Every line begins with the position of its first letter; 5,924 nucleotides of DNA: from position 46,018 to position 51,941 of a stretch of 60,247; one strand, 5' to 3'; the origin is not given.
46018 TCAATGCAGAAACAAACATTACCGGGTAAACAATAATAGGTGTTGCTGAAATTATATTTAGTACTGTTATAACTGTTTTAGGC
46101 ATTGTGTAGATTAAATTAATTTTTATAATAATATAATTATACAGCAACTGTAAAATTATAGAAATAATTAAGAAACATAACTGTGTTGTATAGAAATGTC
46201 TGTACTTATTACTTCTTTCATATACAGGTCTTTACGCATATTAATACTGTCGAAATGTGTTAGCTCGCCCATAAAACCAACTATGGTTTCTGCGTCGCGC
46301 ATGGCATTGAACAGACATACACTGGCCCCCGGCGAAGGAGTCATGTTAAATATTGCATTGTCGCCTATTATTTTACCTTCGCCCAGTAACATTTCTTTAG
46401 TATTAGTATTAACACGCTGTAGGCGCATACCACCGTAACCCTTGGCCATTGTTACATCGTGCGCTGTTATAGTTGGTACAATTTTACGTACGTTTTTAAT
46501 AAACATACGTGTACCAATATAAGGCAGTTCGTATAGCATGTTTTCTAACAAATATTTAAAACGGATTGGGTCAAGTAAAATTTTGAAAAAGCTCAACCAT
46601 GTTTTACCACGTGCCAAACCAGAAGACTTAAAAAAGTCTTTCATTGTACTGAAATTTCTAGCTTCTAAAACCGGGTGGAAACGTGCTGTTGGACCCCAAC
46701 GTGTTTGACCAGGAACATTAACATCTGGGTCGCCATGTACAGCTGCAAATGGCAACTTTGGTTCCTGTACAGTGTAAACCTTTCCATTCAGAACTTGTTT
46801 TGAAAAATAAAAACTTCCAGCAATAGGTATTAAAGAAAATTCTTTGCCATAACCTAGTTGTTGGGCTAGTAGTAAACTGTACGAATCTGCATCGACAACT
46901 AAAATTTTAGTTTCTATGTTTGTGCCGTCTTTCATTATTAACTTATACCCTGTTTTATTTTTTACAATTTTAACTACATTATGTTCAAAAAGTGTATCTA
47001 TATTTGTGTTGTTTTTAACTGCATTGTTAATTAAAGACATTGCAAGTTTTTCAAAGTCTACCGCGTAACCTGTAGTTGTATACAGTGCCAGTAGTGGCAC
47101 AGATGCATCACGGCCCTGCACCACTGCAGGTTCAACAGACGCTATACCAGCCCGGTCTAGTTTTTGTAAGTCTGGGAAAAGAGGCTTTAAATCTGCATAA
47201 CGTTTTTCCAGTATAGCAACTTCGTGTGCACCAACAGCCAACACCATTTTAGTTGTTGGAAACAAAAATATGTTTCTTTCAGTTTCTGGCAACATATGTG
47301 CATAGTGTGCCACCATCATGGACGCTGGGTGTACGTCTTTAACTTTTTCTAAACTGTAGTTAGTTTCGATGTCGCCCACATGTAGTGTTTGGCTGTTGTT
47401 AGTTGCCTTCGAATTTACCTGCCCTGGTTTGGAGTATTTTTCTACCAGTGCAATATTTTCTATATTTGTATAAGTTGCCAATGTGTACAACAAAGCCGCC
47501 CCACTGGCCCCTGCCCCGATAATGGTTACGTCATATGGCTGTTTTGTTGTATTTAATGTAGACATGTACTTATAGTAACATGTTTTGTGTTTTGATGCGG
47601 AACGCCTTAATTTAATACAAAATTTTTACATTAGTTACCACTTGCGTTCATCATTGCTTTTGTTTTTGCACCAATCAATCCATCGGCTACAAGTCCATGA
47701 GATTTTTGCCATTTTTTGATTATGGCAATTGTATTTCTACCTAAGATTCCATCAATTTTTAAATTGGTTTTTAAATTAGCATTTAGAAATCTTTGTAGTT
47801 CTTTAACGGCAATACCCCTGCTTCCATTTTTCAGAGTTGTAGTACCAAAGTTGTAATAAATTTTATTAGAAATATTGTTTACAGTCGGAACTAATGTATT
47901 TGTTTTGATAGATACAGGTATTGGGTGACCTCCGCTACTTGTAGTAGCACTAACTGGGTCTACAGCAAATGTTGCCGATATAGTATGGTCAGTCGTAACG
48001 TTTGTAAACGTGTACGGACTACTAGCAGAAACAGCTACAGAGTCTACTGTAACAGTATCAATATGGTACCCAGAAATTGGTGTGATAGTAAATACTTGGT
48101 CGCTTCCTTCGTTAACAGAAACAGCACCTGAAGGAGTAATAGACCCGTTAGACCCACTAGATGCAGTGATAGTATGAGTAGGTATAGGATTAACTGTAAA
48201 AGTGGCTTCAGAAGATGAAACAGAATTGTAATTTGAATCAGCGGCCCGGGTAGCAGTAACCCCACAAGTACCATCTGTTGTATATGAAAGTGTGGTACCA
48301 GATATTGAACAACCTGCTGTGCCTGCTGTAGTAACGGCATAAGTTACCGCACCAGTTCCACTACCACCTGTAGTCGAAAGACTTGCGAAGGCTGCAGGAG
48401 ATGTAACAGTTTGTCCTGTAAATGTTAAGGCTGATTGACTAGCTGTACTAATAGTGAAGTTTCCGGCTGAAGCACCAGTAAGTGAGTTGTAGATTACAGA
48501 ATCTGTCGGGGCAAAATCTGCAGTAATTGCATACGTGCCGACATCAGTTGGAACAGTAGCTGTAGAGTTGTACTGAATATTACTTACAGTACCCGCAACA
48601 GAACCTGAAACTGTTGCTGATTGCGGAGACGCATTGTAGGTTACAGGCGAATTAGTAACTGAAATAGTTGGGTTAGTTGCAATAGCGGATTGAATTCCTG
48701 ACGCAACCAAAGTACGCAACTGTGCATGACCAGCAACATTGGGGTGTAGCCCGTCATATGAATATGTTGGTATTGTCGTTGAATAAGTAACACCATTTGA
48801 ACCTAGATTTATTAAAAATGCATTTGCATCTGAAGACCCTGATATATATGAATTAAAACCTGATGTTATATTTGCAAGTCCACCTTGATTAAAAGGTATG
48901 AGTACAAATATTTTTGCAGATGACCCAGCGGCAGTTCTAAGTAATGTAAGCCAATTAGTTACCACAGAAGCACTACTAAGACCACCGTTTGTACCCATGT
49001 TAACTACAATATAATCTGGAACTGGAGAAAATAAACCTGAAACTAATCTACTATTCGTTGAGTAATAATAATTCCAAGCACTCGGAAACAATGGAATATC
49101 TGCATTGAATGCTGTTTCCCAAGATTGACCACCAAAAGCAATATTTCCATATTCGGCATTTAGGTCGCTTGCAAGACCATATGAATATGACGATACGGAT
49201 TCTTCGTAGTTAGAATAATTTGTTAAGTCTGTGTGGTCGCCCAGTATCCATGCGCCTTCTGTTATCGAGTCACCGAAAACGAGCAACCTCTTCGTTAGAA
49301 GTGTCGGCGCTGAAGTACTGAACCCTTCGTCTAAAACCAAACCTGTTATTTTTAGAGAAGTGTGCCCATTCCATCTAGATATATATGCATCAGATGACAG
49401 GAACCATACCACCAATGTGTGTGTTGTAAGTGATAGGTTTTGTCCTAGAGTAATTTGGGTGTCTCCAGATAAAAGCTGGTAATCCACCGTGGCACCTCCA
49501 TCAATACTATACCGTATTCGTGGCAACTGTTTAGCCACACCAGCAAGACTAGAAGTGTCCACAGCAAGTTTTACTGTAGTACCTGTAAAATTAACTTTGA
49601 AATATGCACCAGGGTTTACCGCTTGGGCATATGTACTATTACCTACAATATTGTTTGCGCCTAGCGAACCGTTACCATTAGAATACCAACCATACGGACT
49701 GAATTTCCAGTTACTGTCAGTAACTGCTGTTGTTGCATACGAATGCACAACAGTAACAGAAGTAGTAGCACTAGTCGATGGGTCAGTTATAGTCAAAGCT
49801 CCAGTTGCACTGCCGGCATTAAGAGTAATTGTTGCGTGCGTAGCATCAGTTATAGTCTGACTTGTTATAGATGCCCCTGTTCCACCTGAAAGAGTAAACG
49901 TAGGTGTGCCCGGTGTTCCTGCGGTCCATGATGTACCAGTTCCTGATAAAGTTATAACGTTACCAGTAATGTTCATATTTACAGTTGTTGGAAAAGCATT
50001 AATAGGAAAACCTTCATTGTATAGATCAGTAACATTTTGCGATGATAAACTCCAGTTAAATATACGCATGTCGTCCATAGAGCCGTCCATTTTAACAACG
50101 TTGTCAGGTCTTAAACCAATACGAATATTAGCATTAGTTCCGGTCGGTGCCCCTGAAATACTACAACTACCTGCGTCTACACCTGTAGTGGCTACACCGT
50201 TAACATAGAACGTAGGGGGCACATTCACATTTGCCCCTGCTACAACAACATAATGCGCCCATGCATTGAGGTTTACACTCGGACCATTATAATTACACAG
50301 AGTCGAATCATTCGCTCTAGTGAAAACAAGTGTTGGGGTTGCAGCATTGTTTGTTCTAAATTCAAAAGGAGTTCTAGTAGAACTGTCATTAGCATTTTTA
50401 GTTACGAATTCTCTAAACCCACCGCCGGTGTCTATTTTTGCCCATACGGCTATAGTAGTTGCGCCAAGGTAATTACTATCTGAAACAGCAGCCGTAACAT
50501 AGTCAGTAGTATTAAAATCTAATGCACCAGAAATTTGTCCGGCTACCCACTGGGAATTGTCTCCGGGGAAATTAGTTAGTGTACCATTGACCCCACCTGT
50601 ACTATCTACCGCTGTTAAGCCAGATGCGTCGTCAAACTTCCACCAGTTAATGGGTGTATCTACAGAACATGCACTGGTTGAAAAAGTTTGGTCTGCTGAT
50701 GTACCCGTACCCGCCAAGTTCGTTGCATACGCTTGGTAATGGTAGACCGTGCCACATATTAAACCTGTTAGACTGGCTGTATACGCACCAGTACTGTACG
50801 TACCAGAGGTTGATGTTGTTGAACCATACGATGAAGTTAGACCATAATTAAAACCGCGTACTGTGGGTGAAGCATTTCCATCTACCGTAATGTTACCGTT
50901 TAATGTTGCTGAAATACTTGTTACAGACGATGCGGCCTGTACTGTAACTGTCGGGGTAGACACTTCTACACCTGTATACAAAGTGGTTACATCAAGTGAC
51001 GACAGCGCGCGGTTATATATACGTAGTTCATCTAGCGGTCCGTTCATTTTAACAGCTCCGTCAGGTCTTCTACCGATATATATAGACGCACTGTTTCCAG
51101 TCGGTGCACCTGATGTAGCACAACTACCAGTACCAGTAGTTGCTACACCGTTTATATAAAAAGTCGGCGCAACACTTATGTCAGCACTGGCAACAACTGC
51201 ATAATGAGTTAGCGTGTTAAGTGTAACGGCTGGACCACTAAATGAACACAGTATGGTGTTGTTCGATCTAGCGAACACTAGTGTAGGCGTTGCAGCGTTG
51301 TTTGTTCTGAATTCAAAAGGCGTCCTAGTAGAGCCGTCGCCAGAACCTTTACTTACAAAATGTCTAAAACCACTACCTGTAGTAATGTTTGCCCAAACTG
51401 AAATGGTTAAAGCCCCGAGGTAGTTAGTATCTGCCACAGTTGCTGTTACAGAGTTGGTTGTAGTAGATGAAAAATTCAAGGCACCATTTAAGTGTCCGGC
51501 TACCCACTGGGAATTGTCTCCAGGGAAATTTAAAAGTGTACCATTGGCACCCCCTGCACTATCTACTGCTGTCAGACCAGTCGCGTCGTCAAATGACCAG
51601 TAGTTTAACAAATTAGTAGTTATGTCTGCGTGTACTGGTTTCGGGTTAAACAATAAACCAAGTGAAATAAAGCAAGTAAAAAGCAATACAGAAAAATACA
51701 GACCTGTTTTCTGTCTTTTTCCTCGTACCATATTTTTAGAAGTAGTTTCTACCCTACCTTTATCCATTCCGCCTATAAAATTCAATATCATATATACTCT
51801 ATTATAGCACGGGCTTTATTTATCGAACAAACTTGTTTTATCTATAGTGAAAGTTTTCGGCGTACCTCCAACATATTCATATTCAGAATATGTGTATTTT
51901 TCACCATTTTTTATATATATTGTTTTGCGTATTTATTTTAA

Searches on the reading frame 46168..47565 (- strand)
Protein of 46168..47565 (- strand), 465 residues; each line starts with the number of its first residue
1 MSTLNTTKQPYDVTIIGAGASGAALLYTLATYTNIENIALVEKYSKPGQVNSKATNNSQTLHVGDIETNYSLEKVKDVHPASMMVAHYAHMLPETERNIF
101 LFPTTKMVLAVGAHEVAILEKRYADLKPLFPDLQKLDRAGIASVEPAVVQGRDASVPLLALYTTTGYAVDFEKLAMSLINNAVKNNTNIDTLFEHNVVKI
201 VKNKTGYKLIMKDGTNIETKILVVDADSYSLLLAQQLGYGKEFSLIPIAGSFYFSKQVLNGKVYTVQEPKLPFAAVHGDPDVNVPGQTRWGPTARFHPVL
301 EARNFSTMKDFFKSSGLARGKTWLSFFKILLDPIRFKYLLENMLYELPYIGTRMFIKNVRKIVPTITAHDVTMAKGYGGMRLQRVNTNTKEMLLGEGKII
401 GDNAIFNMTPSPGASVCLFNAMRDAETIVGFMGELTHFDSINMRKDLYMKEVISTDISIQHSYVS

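Call 15: search_protein_families(library=ncbifam, max_evalue=0.001, proteins=[window:46168-47565:-])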
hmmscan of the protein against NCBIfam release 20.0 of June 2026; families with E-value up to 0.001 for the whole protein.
window:46168-47565:- (465 aa): 24 families
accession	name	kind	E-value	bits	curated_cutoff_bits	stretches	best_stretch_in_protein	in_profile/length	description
NF003611.0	PRK05257.3-2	subfamily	1.9e-24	86.2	499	1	9-417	4-436/497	malate:quinone oxidoreductase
NF008726.1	PRK11728.1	equivalog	9.4e-23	80.7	299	1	11-418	1-381/389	L-2-hydroxyglutarate oxidase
NF003608.0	PRK05257.2-4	subfamily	3.3e-19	68.6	733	1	7-285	5-303/498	malate:quinone oxidoreductase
NF003610.0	PRK05257.3-1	equivalog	1.7e-18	66.4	745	1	4-285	4-303/495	malate:quinone oxidoreductase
TIGR01320.1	mal_quin_oxido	equivalog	6.2e-18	64.8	549.95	1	12-416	2-429/482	malate dehydrogenase (quinone)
NF003612.0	PRK05257.3-3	equivalog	5.6e-17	61.3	742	1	4-285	5-306/498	malate:quinone oxidoreductase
NF003604.0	PRK05257.1-3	subfamily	1.6e-16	59.7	737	1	6-285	3-301/500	malate:quinone oxidoreductase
NF003607.0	PRK05257.2-3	equivalog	3e-16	59.1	734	1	6-291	8-311/497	malate:quinone oxidoreductase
NF003605.0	PRK05257.1-4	subfamily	9.2e-16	57.3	666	1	6-285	26-326/545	malate:quinone oxidoreductase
NF003606.0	PRK05257.2-1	subfamily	1.8e-15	57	425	1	2-417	2-440/497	malate:quinone oxidoreductase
NF003613.0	PRK05257.3-4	subfamily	5.4e-15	54.7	728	1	8-252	3-270/494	malate:quinone oxidoreductase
NF009875.0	PRK13339.1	subfamily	2.8e-14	52.6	623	1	8-416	4-437/498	malate:quinone oxidoreductase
NF033460.1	glycerol3P_ox_II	equivalog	1.1e-13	51.1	460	1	11-263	2-240/361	type 2 glycerol-3-phosphate oxidase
NF003614.0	PRK05257.3-5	equivalog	2.1e-11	43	850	1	5-255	5-278/499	malate:quinone oxidoreductase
NF003609.0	PRK05257.2-5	equivalog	8.6e-11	41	586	1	12-257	6-273/488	malate:quinone oxidoreductase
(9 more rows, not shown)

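Call 26: find_homologous_proteins(query=window:46168-47565:-, max_evalue=1e-50)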
Query window:46168-47565:- (465 aa): 6666 proteins with E <= 1e-50 among 8000 candidates; the best 120 are listed.
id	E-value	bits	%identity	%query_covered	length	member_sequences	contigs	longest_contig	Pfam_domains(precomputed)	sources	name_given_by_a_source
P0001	0.0e+0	1041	100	100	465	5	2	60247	PF01266.31,PF06039.22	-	-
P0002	1.5e-265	899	87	99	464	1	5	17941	PF01266.31,PF06039.22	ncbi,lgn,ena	-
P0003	1.4e-216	738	71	100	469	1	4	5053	PF01266.31,PF13450.13,PF06039.22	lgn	-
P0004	1.2e-212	725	71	99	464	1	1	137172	PF01266.31,PF06039.22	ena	-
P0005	2.8e-210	717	70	98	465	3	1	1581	PF01266.31,PF13450.13,PF06039.22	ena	-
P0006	1.5e-209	714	70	99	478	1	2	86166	PF01266.31,PF06039.22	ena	-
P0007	1.5e-203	695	68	98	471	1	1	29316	PF01266.31,PF06039.22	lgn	-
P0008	3.0e-202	690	68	98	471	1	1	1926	PF01266.31,PF06039.22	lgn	-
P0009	7.7e-198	676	66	98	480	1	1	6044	PF01266.31,PF06039.22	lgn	-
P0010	7.4e-196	669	69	95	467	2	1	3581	PF01266.31,PF06039.22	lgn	-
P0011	2.0e-195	668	67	96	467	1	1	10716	PF01266.31,PF06039.22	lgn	-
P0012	9.6e-194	662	67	94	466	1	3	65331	PF01266.31,PF06039.22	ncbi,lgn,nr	ncbi:FAD-dependent oxidoreductase [Patescibacteria group bacterium]|nr:FAD-dependent oxidoreductase 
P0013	2.9e-193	661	67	94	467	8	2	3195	PF01266.31,PF06039.22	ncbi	-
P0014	4.7e-193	660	67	94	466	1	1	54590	PF01266.31,PF06039.22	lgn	-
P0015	4.8e-193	660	66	98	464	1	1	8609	PF01266.31,PF06039.22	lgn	-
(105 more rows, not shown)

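Call 27: find_encoding_contigs(protein=P0001, flank=10000, max_places=6)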
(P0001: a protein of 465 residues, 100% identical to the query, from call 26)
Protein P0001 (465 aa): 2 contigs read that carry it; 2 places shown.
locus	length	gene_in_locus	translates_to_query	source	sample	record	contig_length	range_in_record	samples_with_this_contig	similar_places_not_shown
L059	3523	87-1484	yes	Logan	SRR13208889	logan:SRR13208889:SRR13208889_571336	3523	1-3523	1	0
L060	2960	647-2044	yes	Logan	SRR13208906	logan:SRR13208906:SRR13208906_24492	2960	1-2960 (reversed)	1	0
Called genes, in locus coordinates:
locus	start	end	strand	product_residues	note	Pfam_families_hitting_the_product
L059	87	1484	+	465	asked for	PF01266:DAO, PF06039:Mqo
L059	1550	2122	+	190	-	-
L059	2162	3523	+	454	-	?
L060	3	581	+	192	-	?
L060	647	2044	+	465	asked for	PF01266:DAO, PF06039:Mqo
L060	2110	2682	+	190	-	-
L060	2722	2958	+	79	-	?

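Call 28: find_encoding_contigs(protein=P0002, flank=10000, max_places=6)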
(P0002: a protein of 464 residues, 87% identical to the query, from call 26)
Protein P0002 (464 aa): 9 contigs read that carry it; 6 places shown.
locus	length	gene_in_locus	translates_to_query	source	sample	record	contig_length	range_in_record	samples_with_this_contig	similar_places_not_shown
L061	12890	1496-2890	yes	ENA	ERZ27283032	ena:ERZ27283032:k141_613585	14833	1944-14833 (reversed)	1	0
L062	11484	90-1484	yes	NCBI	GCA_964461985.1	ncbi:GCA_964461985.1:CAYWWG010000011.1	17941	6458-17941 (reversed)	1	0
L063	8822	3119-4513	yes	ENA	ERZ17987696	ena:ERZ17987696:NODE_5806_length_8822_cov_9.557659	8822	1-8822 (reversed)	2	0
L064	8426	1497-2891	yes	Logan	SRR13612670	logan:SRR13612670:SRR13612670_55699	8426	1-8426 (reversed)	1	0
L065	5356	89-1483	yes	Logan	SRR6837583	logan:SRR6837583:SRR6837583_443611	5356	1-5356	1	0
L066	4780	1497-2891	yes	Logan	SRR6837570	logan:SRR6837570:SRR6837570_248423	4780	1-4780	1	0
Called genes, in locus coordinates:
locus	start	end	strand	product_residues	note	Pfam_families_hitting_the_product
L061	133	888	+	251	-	PF01728:FtsJ (weak), PF13489:Methyltransf_23, PF01209:Ubie_methyltran (weak), PF08003:Methyltransf_9, PF13649:Methyltransf_25, PF13847:Methyltransf_31, PF08241:Methyltransf_11, PF08242:Methyltransf_12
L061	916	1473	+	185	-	-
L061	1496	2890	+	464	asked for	PF01266:DAO, PF06039:Mqo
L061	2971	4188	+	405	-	PF06271:RDD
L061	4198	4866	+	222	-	-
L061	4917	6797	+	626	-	PF09972:DUF2207, PF20990:DUF2207_C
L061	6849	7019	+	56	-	-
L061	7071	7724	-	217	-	PF02517:Rce1-like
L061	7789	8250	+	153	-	-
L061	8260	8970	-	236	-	-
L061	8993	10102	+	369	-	PF11104:PilM_2, PF14450:FtsA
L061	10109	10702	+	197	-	-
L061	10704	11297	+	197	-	PF04350:PilO (faint)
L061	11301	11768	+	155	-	-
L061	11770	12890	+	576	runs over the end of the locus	PF05157:MshEN, PF00437:T2SSE, PF13173:AAA_14 (faint)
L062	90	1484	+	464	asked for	PF01266:DAO, PF06039:Mqo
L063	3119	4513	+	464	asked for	PF01266:DAO, PF06039:Mqo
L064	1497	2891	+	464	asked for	PF01266:DAO, PF06039:Mqo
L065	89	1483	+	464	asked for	PF01266:DAO, PF06039:Mqo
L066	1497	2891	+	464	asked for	PF01266:DAO, PF06039:Mqo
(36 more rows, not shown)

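Call 104: find_encoding_contigs(protein=P0004, flank=10000, max_places=3)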
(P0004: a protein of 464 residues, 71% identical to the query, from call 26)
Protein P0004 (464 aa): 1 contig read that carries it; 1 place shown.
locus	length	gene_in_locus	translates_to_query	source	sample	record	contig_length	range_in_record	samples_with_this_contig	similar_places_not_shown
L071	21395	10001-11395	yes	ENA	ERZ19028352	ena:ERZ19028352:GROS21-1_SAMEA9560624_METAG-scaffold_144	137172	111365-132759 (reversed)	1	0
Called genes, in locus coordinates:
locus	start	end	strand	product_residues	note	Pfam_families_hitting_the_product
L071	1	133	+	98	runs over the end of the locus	-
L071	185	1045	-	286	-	PF00730:HhH-GPD, PF00633:HHH (weak)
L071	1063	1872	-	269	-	PF06966:DUF1295, PF02544:Steroid_dh (weak)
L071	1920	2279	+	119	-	PF01741:MscL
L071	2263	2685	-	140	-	PF01641:SelR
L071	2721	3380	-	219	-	PF01810:LysE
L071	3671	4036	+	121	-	PF14534:DUF4440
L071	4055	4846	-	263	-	PF00459:Inositol_P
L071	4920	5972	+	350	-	PF02875:Mur_ligase_C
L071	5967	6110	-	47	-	-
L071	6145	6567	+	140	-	-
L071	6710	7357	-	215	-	-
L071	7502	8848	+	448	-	PF00070:Pyr_redox (faint), PF00890:FAD_binding_2, PF01134:GIDA (faint), PF01494:FAD_binding_3 (weak), PF03486:HI0933_like, PF07992:Pyr_redox_2, PF12831:FAD_oxidored, PF22780:HI0933_like_1st, +2 more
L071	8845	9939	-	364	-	PF00149:Metallophos, PF12850:Metallophos_2 (weak)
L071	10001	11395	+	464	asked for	PF01266:DAO, PF06039:Mqo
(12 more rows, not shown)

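Call 105: find_encoding_contigs(protein=P0006, flank=10000, max_places=3)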
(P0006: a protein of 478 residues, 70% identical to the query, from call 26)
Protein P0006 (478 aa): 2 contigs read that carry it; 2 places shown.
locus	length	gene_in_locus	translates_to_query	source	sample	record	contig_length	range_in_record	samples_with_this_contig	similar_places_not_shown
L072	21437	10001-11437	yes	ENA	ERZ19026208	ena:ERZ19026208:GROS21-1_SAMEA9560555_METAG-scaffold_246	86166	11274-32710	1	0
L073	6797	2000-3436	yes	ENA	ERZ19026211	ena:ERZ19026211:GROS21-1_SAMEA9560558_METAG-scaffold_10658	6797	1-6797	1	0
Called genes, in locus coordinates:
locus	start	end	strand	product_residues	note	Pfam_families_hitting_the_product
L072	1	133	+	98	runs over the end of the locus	-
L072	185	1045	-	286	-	PF00730:HhH-GPD, PF00633:HHH (weak)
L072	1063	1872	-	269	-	PF06966:DUF1295, PF02544:Steroid_dh (weak)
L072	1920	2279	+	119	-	PF01741:MscL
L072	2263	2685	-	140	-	PF01641:SelR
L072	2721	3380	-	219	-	PF01810:LysE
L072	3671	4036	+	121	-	PF14534:DUF4440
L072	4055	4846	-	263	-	PF00459:Inositol_P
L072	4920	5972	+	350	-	PF02875:Mur_ligase_C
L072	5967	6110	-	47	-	-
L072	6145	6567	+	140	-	-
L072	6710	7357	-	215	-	-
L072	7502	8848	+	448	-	PF00070:Pyr_redox (faint), PF00890:FAD_binding_2, PF01134:GIDA (faint), PF01494:FAD_binding_3 (weak), PF03486:HI0933_like, PF07992:Pyr_redox_2, PF12831:FAD_oxidored, PF22780:HI0933_like_1st, +3 more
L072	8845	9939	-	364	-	PF00149:Metallophos, PF12850:Metallophos_2 (weak)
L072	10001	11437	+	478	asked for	PF01266:DAO, PF06039:Mqo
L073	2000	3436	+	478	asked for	PF01266:DAO, PF06039:Mqo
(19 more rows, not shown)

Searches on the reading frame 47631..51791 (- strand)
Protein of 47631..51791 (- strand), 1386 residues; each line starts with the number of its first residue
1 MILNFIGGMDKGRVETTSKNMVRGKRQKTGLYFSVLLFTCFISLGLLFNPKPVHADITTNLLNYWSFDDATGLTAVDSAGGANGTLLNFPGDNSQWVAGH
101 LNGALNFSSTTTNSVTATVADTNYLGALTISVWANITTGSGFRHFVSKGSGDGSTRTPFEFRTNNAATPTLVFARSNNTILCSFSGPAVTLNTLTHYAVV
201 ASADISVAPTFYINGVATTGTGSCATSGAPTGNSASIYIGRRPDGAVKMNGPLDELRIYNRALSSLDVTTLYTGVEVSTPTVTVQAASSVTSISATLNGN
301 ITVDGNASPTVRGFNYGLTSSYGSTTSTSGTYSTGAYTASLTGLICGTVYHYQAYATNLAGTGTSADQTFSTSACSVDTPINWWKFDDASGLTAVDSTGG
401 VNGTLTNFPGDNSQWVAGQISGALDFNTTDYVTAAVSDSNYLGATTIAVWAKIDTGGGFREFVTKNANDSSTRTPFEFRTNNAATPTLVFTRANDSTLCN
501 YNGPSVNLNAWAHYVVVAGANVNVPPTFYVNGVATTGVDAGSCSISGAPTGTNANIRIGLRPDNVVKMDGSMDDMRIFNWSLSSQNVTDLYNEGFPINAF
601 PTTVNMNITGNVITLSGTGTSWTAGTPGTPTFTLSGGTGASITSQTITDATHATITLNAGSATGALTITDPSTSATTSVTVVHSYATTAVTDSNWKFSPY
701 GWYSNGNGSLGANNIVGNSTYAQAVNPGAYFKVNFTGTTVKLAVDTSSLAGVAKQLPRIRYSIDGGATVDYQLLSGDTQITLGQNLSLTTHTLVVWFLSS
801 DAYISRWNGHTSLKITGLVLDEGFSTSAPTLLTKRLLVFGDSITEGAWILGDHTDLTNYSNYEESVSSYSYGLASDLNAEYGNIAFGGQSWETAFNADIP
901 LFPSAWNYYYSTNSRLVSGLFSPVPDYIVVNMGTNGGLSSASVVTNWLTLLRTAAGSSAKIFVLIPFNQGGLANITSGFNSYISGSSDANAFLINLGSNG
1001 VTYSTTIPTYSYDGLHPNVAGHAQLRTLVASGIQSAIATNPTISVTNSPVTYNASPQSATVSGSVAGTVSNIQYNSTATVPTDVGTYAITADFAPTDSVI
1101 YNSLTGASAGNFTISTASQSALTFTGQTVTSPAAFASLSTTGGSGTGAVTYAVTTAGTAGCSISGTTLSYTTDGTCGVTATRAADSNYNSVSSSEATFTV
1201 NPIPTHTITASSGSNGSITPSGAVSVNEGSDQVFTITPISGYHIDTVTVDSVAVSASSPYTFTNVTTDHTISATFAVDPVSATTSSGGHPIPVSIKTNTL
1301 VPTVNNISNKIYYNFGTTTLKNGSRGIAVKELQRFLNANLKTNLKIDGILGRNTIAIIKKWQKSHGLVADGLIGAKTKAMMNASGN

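Call 10: search_protein_families(library=pfam, max_evalue=0.1, proteins=[window:47631-51791:-])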
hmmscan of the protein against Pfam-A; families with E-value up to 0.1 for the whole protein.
window:47631-51791:- (1386 aa): 6 families
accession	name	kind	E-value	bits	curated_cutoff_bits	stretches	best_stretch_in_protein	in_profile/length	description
PF13385.13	Laminin_G_3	-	3.8e-31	108.7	27.6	2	111-268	3-150/151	Concanavalin A-like lectin/glucanases superfamily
PF01471.23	PG_binding_1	-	1.1e-09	38.7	23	1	1326-1381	2-57/57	Putative peptidoglycan binding domain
PF13472.12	Lipase_GDSL_2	-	6e-08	33.8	32.9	1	838-1023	1-177/178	GDSL-like Lipase/Acylhydrolase family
PF17996.7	CE2_N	-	8.3e-07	29.5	27.9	1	723-796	14-81/108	Carbohydrate esterase 2 N-terminal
PF00657.28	Lipase_GDSL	-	3.5e-06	27.8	23.6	1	836-1024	1-203/208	GDSL-like Lipase/Acylhydrolase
PF18887.5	MBG_3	-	8.3e-06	26.2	25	1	1042-1117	2-71/72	MBG domain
